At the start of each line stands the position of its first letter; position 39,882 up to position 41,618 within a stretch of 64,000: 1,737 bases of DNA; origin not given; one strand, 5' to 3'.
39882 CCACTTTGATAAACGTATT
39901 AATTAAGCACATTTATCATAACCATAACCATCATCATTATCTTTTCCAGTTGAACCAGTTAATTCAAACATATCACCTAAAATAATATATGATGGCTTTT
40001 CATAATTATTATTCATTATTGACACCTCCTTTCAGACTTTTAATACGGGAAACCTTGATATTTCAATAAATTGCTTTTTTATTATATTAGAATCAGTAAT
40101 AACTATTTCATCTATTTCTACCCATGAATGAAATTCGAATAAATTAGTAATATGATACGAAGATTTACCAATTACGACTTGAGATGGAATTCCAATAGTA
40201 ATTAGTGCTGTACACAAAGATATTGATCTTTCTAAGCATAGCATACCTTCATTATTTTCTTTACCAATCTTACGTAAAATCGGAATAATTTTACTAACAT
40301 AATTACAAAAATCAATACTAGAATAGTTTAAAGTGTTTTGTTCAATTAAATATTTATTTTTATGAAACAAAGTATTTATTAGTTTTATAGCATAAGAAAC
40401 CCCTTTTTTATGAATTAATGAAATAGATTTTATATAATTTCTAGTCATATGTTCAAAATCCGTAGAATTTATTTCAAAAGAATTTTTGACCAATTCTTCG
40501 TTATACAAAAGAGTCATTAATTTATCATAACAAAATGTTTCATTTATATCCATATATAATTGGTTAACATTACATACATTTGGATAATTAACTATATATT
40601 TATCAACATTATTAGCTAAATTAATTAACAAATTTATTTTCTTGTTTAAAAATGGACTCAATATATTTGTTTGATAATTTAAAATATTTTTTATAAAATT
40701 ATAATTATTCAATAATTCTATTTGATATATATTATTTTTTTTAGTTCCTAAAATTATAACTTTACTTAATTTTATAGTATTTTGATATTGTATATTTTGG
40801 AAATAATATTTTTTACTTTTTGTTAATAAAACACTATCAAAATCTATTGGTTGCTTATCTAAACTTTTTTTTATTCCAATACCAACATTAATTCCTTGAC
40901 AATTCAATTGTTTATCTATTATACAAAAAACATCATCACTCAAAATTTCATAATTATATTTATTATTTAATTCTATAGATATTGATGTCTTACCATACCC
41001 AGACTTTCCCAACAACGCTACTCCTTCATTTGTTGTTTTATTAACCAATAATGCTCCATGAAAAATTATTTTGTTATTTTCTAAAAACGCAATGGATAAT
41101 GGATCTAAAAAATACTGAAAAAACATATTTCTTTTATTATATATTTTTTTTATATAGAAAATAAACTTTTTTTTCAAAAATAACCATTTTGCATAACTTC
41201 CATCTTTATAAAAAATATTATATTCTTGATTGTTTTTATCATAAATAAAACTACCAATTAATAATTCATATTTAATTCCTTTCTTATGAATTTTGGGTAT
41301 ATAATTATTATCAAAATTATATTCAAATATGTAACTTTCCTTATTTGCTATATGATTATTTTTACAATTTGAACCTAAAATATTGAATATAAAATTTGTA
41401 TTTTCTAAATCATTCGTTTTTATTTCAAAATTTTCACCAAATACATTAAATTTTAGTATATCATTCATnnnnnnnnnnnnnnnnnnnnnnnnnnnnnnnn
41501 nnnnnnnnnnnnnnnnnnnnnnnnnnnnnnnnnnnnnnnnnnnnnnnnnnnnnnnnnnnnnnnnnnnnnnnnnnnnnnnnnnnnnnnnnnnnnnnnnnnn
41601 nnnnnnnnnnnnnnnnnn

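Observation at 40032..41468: HprK-like kinase domain fused in-frame to the lasso B2 leader peptidase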

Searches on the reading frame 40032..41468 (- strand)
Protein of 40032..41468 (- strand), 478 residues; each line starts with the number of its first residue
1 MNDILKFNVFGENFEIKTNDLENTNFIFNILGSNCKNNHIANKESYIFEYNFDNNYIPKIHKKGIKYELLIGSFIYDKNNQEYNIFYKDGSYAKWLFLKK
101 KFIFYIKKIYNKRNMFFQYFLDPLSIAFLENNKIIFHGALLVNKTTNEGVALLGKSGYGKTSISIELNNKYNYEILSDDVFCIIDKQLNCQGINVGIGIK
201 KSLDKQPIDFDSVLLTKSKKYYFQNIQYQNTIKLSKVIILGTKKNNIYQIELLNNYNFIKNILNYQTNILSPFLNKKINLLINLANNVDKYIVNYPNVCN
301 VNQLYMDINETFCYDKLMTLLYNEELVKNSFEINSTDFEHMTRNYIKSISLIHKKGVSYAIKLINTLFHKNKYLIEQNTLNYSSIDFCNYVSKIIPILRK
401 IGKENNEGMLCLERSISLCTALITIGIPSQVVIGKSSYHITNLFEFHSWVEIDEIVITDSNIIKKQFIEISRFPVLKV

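Call 3: search_protein_families(library=pfam, proteins=[window:40032-41468:-], max_evalue=1)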
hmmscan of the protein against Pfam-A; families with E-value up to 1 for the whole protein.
window:40032-41468:- (478 aa): 2 families
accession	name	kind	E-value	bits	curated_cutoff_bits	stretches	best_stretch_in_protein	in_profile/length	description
PF13471.12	Transglut_core3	-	2.3e-07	31.2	26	1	410-467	57-112/117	Transglutaminase-like superfamily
PF07475.17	Hpr_kinase_C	-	0.0012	18.8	33.3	1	134-265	7-128/171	HPr Serine kinase C-terminal domain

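Call 4: search_protein_families(library=ncbifam, proteins=[window:40032-41468:-], max_evalue=1)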
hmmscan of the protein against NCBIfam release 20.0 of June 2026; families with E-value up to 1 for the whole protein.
window:40032-41468:- (478 aa): 3 families
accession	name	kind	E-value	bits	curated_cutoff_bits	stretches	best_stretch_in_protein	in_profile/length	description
NF033537.1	lasso_biosyn_B2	equivalog_domain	4.1e-06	27.2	33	1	411-463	73-122/132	lasso peptide biosynthesis B2 protein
TIGR00679.1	hpr-ser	equivalog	0.0037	16.6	240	1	133-184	131-179/300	HPr(Ser) kinase/phosphatase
NF003883.0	PRK05428.2-1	equivalog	0.014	14.8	252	1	131-183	13-62/189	HPr kinase/phosphorylase-related protein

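Call 5: find_homologous_proteins(query=window:40032-41468:-, max_evalue=0.001)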
Query window:40032-41468:- (478 aa): 1 proteins with E <= 0.001 among 8000 candidates.
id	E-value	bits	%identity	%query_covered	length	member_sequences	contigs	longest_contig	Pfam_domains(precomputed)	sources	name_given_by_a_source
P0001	0.0e+0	1038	100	100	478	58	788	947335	PF13471.13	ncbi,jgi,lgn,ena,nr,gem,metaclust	ncbi:putative uncharacterized protein [Staphylococcus sp. CAG:324]|jgi:hypothetical protein|nr:hypot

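Call 9: search_solved_structures(query=window:40032-41468:-, max_evalue=10, show_alignments=3)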
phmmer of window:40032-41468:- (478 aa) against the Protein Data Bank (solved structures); distinct sequences matched with E-value up to 10: 0.

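Call 21: search_protein_representatives(protein=window:40032-41468:-)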
Query: 478 residues. Proteins with E-value up to 0.001 (for the whole library): 113; up to 1e-10: 27; up to 1e-30: 6. The best 113 are listed.
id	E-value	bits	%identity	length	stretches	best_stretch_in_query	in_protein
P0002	1.5e-85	304.0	99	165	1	270-415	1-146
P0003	2.5e-62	227.4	99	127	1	1-110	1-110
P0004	8.2e-46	173.0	97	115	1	176-262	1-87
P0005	1.3e-44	169.0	39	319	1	3-305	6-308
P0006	2.1e-33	132.1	96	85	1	1-69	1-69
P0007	4.3e-31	124.5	95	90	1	176-240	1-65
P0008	3.8e-23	98.3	38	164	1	320-476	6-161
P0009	1.3e-21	93.3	34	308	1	38-310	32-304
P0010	5.8e-21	91.1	36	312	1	20-304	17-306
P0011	6.4e-20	87.6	30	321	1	63-304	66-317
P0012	1.5e-18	83.1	34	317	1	73-304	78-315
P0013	2.3e-18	82.5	32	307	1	55-307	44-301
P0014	4.8e-18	81.5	34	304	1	29-306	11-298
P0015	6.1e-17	77.8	31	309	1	52-302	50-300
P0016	1.1e-16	77.0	38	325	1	96-308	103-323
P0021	2.5e-13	65.9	35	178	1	328-476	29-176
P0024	1.4e-12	63.5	30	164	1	320-474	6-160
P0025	1.8e-12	63.1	29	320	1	59-309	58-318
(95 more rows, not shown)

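Call 23: list_cluster_members(proteins=[window:40032-41468:-])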
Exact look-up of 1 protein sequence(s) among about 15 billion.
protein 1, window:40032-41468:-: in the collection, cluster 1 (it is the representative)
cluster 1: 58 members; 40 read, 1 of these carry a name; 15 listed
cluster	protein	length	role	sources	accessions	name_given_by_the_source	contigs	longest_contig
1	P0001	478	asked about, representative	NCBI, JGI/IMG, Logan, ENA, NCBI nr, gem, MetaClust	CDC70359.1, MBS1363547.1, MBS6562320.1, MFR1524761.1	putative uncharacterized protein [Staphylococcus sp. CAG:324] | hypothetical protein | hypothetical protein [Bacilli bacterium]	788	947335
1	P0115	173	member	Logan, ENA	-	-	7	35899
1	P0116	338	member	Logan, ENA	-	-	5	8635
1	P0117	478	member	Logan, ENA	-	-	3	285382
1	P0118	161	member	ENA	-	-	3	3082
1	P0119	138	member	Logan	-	-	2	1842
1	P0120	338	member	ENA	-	-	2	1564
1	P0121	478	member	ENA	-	-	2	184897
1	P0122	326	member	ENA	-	-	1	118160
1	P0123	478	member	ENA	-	-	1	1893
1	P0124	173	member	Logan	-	-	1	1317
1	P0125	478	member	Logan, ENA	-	-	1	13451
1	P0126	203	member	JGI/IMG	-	-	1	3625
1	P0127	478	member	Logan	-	-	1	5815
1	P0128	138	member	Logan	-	-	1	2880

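Call 24: find_encoding_contigs(protein=P0005, flank=8000, max_places=4)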
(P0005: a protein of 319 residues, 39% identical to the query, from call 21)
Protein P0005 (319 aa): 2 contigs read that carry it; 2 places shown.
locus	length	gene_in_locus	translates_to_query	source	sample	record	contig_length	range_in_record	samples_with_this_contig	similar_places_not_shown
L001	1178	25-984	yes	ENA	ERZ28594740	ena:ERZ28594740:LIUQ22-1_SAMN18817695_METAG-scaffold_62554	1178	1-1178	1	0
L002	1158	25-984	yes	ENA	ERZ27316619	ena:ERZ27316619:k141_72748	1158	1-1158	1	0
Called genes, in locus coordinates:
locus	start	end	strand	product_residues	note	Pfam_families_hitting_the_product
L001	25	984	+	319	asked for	-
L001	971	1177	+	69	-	?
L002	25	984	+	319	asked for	-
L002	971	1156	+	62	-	?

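Call 25: find_encoding_contigs(protein=P0008, flank=8000, max_places=4)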
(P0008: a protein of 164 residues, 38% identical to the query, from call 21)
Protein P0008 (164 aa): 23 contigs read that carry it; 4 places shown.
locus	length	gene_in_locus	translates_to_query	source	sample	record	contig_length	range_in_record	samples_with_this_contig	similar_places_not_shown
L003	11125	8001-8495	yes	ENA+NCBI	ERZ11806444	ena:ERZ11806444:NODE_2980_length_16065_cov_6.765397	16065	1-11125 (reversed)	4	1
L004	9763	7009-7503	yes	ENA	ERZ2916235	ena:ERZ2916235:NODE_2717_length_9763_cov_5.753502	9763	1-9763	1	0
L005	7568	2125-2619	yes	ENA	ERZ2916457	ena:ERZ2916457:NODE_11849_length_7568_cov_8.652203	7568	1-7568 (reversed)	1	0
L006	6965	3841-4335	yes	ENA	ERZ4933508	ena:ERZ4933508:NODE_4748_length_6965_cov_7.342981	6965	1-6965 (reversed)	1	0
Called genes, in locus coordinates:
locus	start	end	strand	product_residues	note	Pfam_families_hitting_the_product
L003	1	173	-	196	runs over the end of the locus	PF12725:DUF3810 (weak)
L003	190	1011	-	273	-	PF04098:Rad52_Rad22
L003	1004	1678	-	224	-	-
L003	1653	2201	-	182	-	-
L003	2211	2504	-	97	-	-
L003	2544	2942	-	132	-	PF12957:DUF3846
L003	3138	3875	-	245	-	PF00899:ThiF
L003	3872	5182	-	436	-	-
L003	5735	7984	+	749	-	PF00733:Asn_synthase, PF27840:ScmC (weak)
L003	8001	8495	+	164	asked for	PF13471:Transglut_core3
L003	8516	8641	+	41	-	-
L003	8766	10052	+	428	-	PF04055:Radical_SAM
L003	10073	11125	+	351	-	?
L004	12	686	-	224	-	-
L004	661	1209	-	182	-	-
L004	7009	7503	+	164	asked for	PF13471:Transglut_core3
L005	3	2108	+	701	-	?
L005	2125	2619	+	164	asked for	PF13471:Transglut_core3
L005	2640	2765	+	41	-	-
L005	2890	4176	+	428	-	PF04055:Radical_SAM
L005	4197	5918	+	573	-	PF00664:ABC_membrane, PF00005:ABC_tran, PF09818:ABC_ATPase (faint), PF13304:AAA_21 (faint)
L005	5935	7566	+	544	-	?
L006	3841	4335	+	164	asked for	PF13471:Transglut_core3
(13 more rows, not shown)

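Call 37: find_encoding_contigs(protein=P0009, flank=8000, max_places=3)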
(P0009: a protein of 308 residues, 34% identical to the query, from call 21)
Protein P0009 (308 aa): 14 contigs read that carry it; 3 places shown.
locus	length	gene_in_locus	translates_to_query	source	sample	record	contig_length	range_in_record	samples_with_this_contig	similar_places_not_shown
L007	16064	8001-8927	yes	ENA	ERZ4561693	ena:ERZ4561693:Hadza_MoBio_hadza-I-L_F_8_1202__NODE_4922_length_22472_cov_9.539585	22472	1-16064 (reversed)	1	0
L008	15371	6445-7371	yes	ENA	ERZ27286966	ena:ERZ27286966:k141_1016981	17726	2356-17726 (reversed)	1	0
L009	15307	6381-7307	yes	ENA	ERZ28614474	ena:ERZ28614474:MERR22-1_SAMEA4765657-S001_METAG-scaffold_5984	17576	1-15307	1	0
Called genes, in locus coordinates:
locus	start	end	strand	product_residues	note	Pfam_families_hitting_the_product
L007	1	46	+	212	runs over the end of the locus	PF18967:PycTM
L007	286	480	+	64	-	-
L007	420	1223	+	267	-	PF00872:Transposase_mut, PF10551:MULE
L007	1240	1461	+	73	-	PF00872:Transposase_mut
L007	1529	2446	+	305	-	PF13518:HTH_28 (faint), PF13551:HTH_29 (faint), PF01527:HTH_Tnp_1 (faint)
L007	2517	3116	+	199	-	PF00665:rve, PF13333:rve_2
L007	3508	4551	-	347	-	PF14907:NTP_transf_5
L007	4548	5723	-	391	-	PF00550:PP-binding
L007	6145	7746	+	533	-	PF00733:Asn_synthase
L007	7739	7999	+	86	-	PF05402:PqqD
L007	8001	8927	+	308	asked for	PF27840:ScmC (weak)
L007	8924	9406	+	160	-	PF13471:Transglut_core3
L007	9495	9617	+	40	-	-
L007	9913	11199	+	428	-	PF13353:Fer4_12 (faint), PF04055:Radical_SAM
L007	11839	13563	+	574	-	PF00664:ABC_membrane, PF00005:ABC_tran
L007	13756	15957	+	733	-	-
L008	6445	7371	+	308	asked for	PF27840:ScmC (weak)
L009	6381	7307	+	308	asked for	PF27840:ScmC (weak)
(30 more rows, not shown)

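Call 38: find_encoding_contigs(protein=P0010, flank=8000, max_places=3)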
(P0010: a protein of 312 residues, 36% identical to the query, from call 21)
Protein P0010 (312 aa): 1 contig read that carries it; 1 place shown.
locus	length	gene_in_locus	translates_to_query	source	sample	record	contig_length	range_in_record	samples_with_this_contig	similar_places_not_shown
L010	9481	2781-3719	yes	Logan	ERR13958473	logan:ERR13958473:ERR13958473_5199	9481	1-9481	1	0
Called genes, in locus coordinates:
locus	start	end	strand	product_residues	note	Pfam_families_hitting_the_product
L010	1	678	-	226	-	?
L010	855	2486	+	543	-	PF00733:Asn_synthase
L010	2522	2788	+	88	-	PF05402:PqqD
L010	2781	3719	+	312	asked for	PF27840:ScmC (weak)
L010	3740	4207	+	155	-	PF13471:Transglut_core3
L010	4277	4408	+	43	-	-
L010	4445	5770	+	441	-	PF04055:Radical_SAM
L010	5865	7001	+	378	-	PF05050:Methyltransf_21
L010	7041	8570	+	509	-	PF14907:NTP_transf_5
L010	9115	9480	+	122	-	?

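Call 39: search_protein_families(library=pfam, proteins=[L003:5735-7984:+, L007:8001-8927:+, L007:8924-9406:+, L010:2781-3719:+, L007:13756-15957:+, L007:4548-5723:-], max_evalue=0.1)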
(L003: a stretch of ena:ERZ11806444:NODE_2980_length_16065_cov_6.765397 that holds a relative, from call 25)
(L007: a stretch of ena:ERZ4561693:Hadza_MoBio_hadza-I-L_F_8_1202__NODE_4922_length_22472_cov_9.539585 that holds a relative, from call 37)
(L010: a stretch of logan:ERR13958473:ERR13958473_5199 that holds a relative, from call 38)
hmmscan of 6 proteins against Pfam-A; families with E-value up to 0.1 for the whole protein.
L003:5735-7984:+ (749 aa): 6 families
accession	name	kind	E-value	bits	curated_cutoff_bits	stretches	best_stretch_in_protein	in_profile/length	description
PF00733.27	Asn_synthase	-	3e-11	44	21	1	179-461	3-290/354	Asparagine synthase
PF07475.17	Hpr_kinase_C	-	0.00093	19.2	33.3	1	571-622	7-59/171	HPr Serine kinase C-terminal domain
PF13555.12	AAA_29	-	0.0041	17.3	27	1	574-598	13-38/61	P-loop containing region of AAA domain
PF13401.12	AAA_22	-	0.046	14.5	27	1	584-617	7-40/130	AAA domain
PF00005.33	ABC_tran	-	0.08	14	25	0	581-601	10-30/137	ABC transporter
PF13238.12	AAA_18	-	0.088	13.7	29.4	0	585-620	1-33/128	AAA domain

L007:8001-8927:+ (308 aa): 2 families
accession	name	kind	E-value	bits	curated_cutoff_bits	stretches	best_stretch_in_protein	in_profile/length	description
PF07475.17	Hpr_kinase_C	-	0.00013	22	33.3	1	122-172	6-57/171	HPr Serine kinase C-terminal domain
PF13555.12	AAA_29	-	0.00073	19.7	27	1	121-150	8-38/61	P-loop containing region of AAA domain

L007:8924-9406:+ (160 aa): 1 family
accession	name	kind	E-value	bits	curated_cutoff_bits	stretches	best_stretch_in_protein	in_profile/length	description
PF13471.12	Transglut_core3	-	5e-08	33.3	26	1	53-157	13-115/117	Transglutaminase-like superfamily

L010:2781-3719:+ (312 aa): 4 families
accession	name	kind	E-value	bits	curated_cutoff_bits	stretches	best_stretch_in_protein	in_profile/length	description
PF07475.17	Hpr_kinase_C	-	0.0002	21.4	33.3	1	129-187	6-65/171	HPr Serine kinase C-terminal domain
PF00005.33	ABC_tran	-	0.0013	19.8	25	1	135-177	4-46/137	ABC transporter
PF13555.12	AAA_29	-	0.022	14.9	27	1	131-158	11-38/61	P-loop containing region of AAA domain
PF00910.28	RNA_helicase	-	0.045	14.7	21.5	0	145-186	1-47/105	RNA helicase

L007:13756-15957:+ (733 aa): 0 families

L007:4548-5723:- (391 aa): 4 families
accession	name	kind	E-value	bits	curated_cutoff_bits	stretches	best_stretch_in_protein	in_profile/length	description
PF00550.31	PP-binding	-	1.6e-10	41.5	20.8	1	8-73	3-63/67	Phosphopantetheine attachment site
PF23297.2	ACP_SdgA_C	-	0.0028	18.2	27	1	21-86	25-88/95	Highly reducing polyketide synthase sdgA, C-terminal ACP domain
PF00702.32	Hydrolase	-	0.0066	17.3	26.4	0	120-191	105-180/191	haloacid dehalogenase-like hydrolase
PF20647.2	DUF6808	-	0.034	14.6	24.4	1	175-222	2-47/86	Domain of unknown function (DUF6808)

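Call 45: predict_structure(alignment_id=A2)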
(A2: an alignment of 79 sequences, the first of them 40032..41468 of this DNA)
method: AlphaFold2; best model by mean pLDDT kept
length: 478 residues; sequences in the alignment: 79
mean_pLDDT: 76.2   pTM: 0.57
mean pLDDT of the five models: 76.2, 76.0, 75.6, 75.2, 74.5
residues with pLDDT >= 90: 238; 70-90: 91; 50-70: 39; < 50: 110
segments of 3 or more residues with pLDDT < 50: 188-228, 243-269, 288-328
pLDDT, mean of each block of 10 residues (from residue 1): 82 92 87 66 86 85 90 94 94 95 94 91 91 90 93 88 91 92 63 22 27 23 44 82 42 37 43 62 56 28 29 43 47 91 98 98 98 96 93 95 97 98 98 90 89 94 93 83
secondary structure, 60 per line:
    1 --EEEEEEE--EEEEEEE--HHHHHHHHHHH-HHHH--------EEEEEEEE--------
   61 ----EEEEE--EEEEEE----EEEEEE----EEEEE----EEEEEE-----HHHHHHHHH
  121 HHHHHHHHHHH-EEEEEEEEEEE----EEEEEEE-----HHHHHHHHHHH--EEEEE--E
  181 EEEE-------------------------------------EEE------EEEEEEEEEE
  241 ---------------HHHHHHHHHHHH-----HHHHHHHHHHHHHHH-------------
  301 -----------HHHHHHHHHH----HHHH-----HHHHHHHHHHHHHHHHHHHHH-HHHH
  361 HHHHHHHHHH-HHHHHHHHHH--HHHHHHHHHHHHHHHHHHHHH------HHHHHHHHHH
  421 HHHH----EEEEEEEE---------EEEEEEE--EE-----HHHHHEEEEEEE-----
elements in order: E3-9 E12-18 H21-31 H33-36 E45-52 E65-69 E72-77 E82-87 E92-96 E101-106 H112-131 E133-143 E148-154 H160-170 E173-177 E180-184 E222-224 E231-240 H256-267 H273-287 H312-321 H326-329 H335-355 H357-370 H372-381 H384-404 H411-424 E429-436 E446-452 H462-466 E467-473

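Call 46: find_encoding_contigs(protein=window:40032-41468:-, flank=6000, max_places=8)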
Protein window:40032-41468:- (478 aa): 24 contigs read that carry it; 2 places shown.
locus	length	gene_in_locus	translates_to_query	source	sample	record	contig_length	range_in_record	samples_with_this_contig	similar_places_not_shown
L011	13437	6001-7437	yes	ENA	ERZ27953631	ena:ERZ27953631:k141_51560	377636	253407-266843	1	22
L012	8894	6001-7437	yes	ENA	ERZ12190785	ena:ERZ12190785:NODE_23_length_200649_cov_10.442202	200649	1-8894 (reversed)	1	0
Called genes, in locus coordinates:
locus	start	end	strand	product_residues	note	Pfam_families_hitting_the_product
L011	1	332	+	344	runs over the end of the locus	PF07690:MFS_1 (faint)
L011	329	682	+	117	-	-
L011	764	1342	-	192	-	PF01327:Pep_deformylase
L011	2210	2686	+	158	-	-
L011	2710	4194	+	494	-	PF14907:NTP_transf_5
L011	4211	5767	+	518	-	PF00733:Asn_synthase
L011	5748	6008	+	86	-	PF05402:PqqD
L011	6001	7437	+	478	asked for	PF13471:Transglut_core3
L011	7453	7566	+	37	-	-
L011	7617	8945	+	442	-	PF04055:Radical_SAM, PF13353:Fer4_12 (weak)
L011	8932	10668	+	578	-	PF00664:ABC_membrane, PF02463:SMC_N (weak), PF00005:ABC_tran, PF09818:ABC_ATPase (weak)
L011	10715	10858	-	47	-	PF09680:YjcZ_2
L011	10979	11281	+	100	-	PF05256:UPF0223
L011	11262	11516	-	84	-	-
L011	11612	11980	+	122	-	PF14071:YlbD_coat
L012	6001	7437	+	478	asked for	PF13471:Transglut_core3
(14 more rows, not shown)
